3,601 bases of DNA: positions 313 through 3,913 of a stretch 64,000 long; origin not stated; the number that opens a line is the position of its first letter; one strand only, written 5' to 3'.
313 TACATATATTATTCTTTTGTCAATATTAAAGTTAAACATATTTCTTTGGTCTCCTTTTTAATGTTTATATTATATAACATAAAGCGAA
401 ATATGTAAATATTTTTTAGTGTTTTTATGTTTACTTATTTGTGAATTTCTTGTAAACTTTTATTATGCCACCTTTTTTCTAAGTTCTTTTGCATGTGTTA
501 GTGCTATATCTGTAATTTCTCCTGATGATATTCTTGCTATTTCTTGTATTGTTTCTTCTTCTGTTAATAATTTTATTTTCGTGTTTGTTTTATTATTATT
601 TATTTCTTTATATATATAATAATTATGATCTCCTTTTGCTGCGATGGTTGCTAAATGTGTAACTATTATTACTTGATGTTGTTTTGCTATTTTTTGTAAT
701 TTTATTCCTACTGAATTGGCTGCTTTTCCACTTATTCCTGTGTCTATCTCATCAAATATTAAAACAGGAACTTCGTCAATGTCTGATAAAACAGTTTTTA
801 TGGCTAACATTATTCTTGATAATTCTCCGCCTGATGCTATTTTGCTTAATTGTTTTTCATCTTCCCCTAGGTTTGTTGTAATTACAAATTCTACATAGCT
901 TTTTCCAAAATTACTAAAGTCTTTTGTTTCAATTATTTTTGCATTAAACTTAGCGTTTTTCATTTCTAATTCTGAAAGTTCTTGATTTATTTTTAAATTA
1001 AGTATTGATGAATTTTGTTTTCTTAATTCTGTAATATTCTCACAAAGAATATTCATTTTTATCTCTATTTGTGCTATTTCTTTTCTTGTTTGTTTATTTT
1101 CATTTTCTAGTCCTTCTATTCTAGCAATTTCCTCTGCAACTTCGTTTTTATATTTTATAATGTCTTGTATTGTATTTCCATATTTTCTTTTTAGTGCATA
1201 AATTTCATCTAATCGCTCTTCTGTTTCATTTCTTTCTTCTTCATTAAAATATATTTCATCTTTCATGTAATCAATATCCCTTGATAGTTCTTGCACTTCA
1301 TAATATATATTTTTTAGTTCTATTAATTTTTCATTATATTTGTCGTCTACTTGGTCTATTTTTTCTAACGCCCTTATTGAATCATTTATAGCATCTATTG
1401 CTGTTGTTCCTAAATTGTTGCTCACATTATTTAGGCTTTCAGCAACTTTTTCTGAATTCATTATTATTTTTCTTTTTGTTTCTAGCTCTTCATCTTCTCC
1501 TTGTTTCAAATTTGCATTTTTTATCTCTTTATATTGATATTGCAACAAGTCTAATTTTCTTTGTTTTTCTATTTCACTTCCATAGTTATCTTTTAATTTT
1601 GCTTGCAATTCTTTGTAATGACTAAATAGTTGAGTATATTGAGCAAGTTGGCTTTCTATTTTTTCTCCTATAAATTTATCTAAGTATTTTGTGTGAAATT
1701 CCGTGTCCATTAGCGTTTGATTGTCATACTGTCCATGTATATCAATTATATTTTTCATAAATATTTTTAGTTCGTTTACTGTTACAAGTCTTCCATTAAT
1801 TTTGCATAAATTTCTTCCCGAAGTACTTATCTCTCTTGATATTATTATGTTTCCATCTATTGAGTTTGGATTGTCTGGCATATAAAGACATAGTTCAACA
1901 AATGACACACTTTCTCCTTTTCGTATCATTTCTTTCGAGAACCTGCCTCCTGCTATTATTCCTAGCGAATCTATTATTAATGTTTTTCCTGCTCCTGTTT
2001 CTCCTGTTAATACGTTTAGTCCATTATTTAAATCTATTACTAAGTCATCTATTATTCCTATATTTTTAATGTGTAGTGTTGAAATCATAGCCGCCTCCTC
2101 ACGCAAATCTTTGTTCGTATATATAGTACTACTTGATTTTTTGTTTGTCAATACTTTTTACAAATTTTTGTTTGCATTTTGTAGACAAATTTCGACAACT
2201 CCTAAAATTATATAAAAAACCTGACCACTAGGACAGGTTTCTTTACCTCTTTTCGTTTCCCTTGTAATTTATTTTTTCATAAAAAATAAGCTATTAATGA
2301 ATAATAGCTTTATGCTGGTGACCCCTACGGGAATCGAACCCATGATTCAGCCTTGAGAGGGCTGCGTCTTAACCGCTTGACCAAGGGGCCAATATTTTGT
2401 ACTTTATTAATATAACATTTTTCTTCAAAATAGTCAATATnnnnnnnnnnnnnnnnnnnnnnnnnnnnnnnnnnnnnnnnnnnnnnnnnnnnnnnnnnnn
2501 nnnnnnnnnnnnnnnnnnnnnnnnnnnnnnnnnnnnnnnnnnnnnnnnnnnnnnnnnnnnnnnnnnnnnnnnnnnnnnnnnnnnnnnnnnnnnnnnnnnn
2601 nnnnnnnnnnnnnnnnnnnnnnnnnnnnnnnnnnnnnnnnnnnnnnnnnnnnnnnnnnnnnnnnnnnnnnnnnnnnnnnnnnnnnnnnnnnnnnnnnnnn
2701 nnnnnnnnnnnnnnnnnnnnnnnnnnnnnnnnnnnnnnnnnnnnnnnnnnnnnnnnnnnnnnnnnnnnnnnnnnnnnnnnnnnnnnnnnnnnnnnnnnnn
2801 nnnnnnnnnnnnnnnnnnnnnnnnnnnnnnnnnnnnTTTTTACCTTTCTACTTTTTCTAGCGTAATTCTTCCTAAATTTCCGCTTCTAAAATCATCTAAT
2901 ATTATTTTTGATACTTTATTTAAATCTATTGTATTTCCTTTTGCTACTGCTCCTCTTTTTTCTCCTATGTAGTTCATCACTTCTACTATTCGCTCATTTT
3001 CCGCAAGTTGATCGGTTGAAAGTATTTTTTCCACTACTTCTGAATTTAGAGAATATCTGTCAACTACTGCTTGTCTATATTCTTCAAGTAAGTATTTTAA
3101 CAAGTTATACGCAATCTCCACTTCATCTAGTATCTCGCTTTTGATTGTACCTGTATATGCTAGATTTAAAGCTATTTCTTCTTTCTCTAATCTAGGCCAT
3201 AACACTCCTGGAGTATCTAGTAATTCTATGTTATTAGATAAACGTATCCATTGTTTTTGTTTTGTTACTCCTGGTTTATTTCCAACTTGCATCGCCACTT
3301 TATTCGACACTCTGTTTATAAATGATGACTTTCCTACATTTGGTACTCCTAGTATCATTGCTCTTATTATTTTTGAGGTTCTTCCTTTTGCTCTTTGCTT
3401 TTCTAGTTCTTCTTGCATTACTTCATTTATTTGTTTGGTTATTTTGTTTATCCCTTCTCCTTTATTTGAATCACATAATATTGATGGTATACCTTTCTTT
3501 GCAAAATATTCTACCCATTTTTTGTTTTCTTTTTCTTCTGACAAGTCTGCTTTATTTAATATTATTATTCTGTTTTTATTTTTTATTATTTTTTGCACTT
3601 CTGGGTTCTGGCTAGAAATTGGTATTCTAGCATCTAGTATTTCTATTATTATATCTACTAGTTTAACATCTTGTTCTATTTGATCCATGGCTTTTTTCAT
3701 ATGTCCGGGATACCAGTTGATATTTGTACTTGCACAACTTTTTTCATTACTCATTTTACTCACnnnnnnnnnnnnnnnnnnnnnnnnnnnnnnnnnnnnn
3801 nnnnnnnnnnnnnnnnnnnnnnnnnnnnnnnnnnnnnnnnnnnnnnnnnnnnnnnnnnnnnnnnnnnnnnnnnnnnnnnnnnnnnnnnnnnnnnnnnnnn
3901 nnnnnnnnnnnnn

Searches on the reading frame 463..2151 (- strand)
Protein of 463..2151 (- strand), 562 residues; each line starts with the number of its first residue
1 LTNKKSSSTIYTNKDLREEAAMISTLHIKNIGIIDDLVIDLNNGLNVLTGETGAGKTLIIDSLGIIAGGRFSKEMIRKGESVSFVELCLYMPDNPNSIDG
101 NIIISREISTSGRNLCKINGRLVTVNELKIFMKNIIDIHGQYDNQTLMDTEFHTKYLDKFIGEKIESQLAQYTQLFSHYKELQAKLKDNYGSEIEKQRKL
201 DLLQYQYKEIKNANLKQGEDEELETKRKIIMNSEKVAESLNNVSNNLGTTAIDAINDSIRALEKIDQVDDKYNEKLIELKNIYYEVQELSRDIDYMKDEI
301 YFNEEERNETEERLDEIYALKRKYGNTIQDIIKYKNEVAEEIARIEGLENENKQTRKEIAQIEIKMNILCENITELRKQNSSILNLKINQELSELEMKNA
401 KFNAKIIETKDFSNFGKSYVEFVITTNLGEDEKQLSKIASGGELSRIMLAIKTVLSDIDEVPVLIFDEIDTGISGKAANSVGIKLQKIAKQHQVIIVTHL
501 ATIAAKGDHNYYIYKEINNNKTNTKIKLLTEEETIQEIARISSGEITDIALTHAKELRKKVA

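Call 37: search_protein_families(library=ncbifam, proteins=[window:463-2151:-], max_evalue=0.00001)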
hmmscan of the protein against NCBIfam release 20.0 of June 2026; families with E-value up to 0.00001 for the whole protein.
window:463-2151:- (562 aa): 6 families
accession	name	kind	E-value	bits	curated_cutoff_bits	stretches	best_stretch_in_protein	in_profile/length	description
TIGR00634.1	recN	equivalog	1.4e-139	466.6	407.85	1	22-558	1-561/563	DNA repair protein RecN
NF008121.0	PRK10869.1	equivalog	4.4e-92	309.4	418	1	22-557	1-550/553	DNA repair protein RecN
NF045780.1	TrlF_fam_ATP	equivalog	3.7e-07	29.3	350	1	23-408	290-662/944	TrlF family AAA-like ATPase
TIGR02857.1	CydD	equivalog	1.3e-06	27.7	435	0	423-509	447-525/529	thiol reductant ABC exporter subunit CydD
TIGR02168.1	SMC_prok_B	equivalog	1.7e-06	26.1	567.35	0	146-408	651-907/1181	chromosome segregation protein SMC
NF045487.1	ASRP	equivalog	2.4e-06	26.5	300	0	30-263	1-224/593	archaea-specific SMC-related protein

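Call 56: find_encoding_contigs(protein=window:463-2151:-, flank=10000, max_places=3)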
Protein window:463-2151:- (562 aa): 4 contigs read that carry it; 3 places shown.
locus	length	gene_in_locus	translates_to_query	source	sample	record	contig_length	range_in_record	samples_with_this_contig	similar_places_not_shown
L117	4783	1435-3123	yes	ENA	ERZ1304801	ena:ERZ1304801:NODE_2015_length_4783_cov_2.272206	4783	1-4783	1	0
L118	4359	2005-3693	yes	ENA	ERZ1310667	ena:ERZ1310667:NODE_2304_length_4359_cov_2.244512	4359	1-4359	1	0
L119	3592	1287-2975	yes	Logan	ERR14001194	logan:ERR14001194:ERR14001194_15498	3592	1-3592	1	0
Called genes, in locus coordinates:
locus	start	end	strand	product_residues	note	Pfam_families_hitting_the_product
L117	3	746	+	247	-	?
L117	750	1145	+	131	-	PF00636:Ribonuclease_3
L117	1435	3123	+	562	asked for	PF13476:AAA_23, PF02463:SMC_N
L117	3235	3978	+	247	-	PF02163:Peptidase_M50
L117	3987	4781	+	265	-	?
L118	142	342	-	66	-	-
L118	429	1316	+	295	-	PF03193:RsgA_GTPase (weak), PF01926:MMR_HSR1, PF02421:FeoB_N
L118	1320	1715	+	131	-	PF00636:Ribonuclease_3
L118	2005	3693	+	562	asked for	PF13476:AAA_23, PF02463:SMC_N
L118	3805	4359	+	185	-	?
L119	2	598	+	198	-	?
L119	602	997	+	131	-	PF00636:Ribonuclease_3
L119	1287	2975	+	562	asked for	PF13476:AAA_23, PF02463:SMC_N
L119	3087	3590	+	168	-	?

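Call 60: search_protein_families(library=ncbifam, proteins=[L117:3987-4781:+], max_evalue=0.0001)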
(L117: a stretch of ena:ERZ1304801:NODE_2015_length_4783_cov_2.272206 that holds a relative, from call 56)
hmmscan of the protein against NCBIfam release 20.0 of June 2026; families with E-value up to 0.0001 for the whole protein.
L117:3987-4781:+ (265 aa): 5 families
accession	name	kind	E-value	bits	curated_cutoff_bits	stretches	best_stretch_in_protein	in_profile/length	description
TIGR03723.1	T6A_TsaD_YgjD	equivalog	1.6e-107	359.2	296.1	1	6-265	1-267/314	tRNA (adenosine(37)-N6)-threonylcarbamoyltransferase complex transferase subunit TsaD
TIGR00329.1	gcp_kae1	subfamily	9e-93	310.9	207.8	1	7-265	1-266/305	tRNA (adenosine(37)-N6)-threonylcarbamoyltransferase complex transferase subunit TsaD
TIGR03722.2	arch_KAE1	equivalog_domain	6.8e-60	202.9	375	1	6-265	1-251/323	KEOPS complex N(6)-L-threonylcarbamoyladenine synthase Kae1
NF007174.0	PRK09605.1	equivalog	1.8e-56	191.8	447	1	5-265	2-253/535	bifunctional N(6)-L-threonylcarbamoyladenine synthase/serine/threonine protein kinase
TIGR03725.1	T6A_YeaZ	equivalog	1.1e-14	55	69.3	1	6-121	1-100/212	tRNA (adenosine(37)-N6)-threonylcarbamoyltransferase complex dimerization subunit type 1 TsaB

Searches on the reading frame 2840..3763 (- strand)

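Call 37: search_protein_families(library=ncbifam, proteins=[window:2840-3763:-], max_evalue=0.00001)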
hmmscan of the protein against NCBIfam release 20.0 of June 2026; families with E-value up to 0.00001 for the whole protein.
window:2840-3763:- (307 aa): 18 families
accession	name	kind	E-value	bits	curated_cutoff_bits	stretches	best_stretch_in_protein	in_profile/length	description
TIGR03596.1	GTPase_YlqF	equivalog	2.7e-102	341.8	208.2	1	15-303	1-276/276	ribosome biogenesis GTPase YlqF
TIGR03594.1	GTPase_EngA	equivalog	3.4e-21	75.8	306.7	1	23-187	67-233/432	ribosome biogenesis GTPase Der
TIGR03597.1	GTPase_YqeH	equivalog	1.5e-14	53.9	297.4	1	22-188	54-216/361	ribosome biogenesis GTPase YqeH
TIGR03598.1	GTPase_YsxC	equivalog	6e-13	48.9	124.45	1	133-194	19-81/186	ribosome biogenesis GTP-binding protein YihA/YsxC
NF000908.1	PRK00089.1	equivalog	1.6e-12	47.3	237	1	135-267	6-137/291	GTPase Era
NF002828.0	PRK03003.1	equivalog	2.8e-12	46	631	1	23-187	107-271/477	ribosome biogenesis GTPase Der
NF007071.0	PRK09518.1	equivalog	3.5e-12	45.6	953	1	26-168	341-480/706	bifunctional cytidylate kinase/GTPase Der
TIGR00231.1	small_GTP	domain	2.9e-11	43.4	42.5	0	131-218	2-87/164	GTP-binding protein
TIGR00437.1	feoB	equivalog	4.2e-10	39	315.65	1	139-187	1-51/594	ferrous iron transport protein B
TIGR03918.1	GTP_HydF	equivalog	1.4e-09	37.3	325.55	0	29-124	80-175/392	[FeFe] hydrogenase H-cluster maturation GTPase HydF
NF003661.0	PRK05291.1-3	equivalog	6.5e-09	35.6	380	1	104-169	188-253/448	tRNA uridine-5-carboxymethylaminomethyl(34) synthesis GTPase MnmE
TIGR00450.1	mnmE_trmE_thdF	equivalog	8.6e-09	35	252.6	0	31-123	284-374/446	tRNA uridine-5-carboxymethylaminomethyl(34) synthesis GTPase MnmE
NF003255.0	PRK04213.1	equivalog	4.7e-08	32.6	164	1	131-187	8-62/204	GTP-binding protein EngB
TIGR02729.1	Obg_CgtA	equivalog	4.1e-07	29.3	280.25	0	57-116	268-328/329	Obg family GTPase CgtA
TIGR00157.1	TIGR00157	equivalog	7.5e-07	28.9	100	0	61-199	68-196/247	ribosome small subunit-dependent GTPase A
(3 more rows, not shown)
